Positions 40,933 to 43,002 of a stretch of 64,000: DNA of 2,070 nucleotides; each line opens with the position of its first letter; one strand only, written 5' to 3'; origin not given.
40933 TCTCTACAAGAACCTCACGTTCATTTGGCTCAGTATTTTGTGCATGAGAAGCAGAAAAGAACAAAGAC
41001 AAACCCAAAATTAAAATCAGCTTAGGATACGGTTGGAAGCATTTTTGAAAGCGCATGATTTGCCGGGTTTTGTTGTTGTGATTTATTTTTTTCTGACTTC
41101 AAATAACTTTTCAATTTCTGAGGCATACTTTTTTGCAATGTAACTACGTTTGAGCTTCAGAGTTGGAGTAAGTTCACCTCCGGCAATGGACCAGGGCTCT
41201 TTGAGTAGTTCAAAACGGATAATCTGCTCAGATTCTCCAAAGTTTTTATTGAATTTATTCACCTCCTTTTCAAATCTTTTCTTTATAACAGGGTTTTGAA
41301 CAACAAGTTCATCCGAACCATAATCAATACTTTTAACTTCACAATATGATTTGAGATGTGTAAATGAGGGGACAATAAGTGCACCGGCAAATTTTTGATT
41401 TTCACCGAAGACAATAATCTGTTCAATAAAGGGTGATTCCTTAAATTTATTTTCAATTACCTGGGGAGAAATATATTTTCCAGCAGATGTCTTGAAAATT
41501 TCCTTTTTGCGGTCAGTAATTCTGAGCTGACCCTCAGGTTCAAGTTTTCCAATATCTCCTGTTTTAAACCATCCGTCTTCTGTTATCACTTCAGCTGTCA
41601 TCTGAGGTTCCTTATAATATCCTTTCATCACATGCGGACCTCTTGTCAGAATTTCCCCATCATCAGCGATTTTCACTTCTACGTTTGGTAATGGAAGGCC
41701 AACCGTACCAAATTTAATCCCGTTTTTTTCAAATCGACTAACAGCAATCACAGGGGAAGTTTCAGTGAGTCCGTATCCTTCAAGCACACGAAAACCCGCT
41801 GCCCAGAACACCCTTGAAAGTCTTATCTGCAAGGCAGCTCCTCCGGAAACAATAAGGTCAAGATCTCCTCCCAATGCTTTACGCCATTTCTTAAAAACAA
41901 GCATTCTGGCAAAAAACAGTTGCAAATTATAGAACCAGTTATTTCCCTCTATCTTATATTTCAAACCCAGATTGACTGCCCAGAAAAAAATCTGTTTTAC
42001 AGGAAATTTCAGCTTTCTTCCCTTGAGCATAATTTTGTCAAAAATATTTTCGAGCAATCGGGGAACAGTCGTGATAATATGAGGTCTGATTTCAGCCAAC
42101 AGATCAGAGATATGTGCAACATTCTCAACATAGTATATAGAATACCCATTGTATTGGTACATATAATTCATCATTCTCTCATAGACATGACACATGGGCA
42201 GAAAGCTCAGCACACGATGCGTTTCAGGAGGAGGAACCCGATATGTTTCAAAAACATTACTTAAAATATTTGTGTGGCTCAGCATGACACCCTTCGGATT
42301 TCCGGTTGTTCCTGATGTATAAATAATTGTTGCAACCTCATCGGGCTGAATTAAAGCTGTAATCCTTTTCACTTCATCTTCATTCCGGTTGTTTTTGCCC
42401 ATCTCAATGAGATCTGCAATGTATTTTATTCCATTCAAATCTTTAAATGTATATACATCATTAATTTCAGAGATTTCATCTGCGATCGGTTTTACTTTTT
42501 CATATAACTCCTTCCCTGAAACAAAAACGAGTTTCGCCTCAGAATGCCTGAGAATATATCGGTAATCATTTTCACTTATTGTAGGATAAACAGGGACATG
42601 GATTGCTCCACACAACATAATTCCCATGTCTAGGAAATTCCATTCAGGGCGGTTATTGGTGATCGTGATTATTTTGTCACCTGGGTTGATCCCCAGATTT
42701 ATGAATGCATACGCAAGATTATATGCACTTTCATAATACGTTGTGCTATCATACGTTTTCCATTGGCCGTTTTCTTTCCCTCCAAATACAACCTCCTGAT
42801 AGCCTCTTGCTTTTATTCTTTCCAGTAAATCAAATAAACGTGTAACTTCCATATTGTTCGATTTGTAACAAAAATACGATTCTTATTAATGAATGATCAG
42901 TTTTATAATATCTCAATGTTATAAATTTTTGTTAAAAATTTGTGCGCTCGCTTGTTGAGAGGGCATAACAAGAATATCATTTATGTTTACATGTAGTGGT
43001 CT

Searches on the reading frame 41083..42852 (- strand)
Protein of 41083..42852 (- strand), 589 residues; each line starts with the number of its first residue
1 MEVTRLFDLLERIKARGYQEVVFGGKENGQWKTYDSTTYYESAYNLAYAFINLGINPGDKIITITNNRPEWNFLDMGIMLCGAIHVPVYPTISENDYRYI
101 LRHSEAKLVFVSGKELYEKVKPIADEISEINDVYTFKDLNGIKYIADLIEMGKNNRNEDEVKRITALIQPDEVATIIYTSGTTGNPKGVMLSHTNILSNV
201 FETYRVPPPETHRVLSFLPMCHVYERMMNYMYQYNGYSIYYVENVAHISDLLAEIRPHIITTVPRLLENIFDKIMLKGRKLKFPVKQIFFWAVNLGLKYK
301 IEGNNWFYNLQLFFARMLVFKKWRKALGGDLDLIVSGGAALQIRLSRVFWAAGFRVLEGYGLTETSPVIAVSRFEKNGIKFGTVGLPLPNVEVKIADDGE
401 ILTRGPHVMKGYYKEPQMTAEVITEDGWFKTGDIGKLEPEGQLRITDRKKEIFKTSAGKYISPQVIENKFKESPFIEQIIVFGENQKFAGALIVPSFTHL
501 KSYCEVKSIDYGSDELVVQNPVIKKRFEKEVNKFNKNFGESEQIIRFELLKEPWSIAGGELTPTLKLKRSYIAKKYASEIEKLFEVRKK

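Call 62: search_protein_families(library=pfam, proteins=[window:41083-42852:-], max_evalue=0.00001)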
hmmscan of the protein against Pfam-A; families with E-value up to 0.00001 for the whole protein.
window:41083-42852:- (589 aa): 2 families
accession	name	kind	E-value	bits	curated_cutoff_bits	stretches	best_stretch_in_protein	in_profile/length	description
PF00501.34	AMP-binding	-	6.2e-74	249.5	29.9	1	23-413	16-384/384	AMP-binding enzyme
PF23562.2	AMP-binding_C_3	-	4.2e-09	37.3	20.8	1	455-585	6-121/124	AMP-binding enzyme C-terminal domain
